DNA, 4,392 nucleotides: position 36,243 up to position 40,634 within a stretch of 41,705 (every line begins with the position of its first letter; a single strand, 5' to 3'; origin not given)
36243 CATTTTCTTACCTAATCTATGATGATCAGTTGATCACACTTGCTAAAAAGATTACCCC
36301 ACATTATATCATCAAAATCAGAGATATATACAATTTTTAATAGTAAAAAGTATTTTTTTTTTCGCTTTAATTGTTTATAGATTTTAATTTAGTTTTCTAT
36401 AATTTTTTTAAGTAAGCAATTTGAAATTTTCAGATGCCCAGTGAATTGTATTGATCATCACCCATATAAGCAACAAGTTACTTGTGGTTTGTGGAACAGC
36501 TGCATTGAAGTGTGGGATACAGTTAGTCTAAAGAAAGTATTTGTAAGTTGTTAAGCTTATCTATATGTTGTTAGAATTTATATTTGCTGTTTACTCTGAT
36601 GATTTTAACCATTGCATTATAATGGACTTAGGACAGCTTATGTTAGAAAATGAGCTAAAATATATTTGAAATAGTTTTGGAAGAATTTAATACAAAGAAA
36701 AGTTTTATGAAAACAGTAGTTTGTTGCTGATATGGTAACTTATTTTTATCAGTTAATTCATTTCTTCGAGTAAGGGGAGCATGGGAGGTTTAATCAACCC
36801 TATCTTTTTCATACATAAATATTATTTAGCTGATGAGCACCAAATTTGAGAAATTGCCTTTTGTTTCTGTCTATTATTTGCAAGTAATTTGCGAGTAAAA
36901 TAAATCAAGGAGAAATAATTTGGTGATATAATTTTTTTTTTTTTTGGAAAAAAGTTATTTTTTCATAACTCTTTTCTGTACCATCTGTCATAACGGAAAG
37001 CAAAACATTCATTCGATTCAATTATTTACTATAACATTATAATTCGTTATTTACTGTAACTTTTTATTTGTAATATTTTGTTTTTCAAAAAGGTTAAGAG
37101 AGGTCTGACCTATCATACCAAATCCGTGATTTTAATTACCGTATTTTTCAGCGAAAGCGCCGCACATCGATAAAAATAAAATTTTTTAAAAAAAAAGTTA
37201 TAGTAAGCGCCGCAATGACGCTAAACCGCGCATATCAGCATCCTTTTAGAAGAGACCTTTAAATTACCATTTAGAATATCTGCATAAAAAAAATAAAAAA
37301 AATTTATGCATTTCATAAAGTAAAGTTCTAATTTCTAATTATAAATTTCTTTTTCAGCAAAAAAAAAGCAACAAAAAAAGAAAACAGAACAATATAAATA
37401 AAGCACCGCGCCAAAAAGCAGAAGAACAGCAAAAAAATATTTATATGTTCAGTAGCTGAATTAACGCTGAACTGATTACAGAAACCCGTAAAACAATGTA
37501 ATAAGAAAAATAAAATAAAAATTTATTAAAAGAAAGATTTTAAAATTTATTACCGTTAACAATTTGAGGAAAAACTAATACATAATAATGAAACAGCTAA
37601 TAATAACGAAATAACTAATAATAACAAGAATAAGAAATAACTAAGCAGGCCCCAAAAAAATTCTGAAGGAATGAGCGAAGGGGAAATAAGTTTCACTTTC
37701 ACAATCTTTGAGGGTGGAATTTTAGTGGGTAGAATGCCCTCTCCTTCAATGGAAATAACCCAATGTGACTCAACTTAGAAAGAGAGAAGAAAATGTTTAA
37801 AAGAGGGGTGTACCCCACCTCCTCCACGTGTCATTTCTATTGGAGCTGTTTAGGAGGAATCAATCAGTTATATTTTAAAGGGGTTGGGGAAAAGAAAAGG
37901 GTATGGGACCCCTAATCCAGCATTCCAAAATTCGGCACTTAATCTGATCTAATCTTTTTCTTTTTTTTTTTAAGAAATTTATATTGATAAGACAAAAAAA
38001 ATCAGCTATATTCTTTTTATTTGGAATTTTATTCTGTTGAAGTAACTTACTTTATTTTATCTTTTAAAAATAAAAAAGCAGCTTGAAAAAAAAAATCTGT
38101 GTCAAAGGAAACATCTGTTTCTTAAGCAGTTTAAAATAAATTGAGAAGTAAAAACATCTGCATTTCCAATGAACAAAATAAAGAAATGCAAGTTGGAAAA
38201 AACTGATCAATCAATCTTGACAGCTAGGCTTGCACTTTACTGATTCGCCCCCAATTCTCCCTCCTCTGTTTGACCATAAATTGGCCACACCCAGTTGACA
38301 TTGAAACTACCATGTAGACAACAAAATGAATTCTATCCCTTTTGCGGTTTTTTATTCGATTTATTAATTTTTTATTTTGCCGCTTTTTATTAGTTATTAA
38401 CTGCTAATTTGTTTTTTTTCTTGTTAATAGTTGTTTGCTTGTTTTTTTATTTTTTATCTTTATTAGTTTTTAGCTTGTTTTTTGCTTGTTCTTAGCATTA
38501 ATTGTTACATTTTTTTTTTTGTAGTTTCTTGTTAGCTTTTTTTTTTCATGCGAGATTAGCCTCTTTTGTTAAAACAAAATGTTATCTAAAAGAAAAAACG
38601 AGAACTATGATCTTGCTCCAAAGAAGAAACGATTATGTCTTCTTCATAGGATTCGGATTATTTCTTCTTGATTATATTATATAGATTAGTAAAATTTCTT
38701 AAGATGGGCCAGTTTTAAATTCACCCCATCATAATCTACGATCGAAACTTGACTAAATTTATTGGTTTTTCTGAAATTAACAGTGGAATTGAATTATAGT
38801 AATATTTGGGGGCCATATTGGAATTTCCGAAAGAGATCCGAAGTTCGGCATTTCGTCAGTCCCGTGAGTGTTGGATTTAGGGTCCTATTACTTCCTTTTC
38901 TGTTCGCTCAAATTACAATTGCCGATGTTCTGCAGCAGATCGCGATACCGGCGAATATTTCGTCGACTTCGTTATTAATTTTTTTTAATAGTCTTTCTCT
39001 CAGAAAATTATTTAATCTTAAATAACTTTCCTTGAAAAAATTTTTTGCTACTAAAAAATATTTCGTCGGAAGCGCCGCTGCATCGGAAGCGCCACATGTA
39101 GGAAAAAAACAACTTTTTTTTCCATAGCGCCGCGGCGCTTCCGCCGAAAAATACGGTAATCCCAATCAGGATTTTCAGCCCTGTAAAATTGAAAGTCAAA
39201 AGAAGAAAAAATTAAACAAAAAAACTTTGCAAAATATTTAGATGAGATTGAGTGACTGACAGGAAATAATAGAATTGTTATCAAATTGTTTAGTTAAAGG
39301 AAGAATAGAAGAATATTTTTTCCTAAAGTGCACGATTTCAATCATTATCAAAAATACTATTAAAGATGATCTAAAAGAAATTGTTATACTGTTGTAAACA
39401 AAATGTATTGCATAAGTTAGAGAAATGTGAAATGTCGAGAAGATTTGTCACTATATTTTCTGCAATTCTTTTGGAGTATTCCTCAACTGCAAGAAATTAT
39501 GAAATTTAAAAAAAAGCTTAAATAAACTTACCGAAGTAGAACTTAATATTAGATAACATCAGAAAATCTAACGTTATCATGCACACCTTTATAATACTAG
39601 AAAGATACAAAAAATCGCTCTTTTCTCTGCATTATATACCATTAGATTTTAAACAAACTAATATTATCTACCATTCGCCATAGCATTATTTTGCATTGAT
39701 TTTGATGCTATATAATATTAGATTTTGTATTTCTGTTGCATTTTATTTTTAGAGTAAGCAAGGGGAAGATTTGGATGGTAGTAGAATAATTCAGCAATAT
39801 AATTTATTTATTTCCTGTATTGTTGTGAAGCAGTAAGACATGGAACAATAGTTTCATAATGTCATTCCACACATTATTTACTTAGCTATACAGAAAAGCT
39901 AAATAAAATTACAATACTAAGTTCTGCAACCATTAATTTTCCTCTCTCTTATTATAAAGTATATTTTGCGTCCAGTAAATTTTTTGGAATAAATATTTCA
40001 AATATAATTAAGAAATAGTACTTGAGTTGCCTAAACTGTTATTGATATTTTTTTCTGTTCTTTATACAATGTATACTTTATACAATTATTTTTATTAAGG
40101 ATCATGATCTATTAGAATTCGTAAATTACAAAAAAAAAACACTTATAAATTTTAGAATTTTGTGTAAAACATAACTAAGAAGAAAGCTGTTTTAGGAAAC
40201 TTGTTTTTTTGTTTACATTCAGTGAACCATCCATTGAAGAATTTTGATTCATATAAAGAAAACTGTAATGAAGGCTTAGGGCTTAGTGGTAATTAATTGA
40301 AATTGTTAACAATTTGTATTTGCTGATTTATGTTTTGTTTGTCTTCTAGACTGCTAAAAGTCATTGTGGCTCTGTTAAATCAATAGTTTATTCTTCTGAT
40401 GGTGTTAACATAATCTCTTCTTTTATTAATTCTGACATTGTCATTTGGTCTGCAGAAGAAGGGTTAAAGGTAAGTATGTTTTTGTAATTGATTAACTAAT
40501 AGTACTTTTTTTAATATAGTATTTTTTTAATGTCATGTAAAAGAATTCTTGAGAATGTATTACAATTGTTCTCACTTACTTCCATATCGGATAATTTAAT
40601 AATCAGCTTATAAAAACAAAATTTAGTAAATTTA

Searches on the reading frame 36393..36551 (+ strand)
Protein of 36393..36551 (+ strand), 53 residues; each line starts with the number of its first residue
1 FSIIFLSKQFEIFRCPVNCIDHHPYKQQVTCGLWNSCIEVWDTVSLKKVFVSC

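Call 42: search_protein_families(library=pfam, proteins=[window:36393-36551:+], max_evalue=1)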
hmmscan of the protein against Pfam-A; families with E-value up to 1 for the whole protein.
seq(53 aa): 1 family
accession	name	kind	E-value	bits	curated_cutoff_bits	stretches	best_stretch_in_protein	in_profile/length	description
PF00400.38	WD40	-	0.0018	19.2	27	1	15-42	12-39/39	WD domain, G-beta repeat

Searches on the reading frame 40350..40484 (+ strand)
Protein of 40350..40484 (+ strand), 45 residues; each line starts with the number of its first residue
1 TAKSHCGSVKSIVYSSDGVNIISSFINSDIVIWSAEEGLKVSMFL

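Call 42: search_protein_families(library=pfam, proteins=[window:40350-40484:+], max_evalue=1)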
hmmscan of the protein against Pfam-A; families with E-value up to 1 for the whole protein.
seq(45 aa): 7 families
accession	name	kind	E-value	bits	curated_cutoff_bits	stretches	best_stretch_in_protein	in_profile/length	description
PF23869.1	Beta-prop_WDR75_1st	-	0.0092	15.7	45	1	3-38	225-260/292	WD repeat-containing protein 75 first beta-propeller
PF25173.1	Beta-prop_WDR3_1st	-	0.011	15.8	154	1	3-38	68-103/184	WDR3 first beta-propeller domain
PF24105.1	Beta-prop_CAF1B_HIR1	-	0.014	14.8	80.5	1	3-44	127-168/383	CAF1B/HIR1 beta-propeller domain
PF24817.1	WD40_WDHD1_1st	-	0.037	13.6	109.9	1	7-37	223-253/291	WDHD1 first WD40 domain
PF00400.38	WD40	-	0.063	14.3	27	1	3-34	8-39/39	WD domain, G-beta repeat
PF23410.3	Beta-prop_VPS8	-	0.12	11.8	28.9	1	3-38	63-98/358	Vps8 beta-propeller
PF25174.1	Beta-prop_THOC3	-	0.12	11.8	305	1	3-41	210-248/272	THOC3 beta-propeller domain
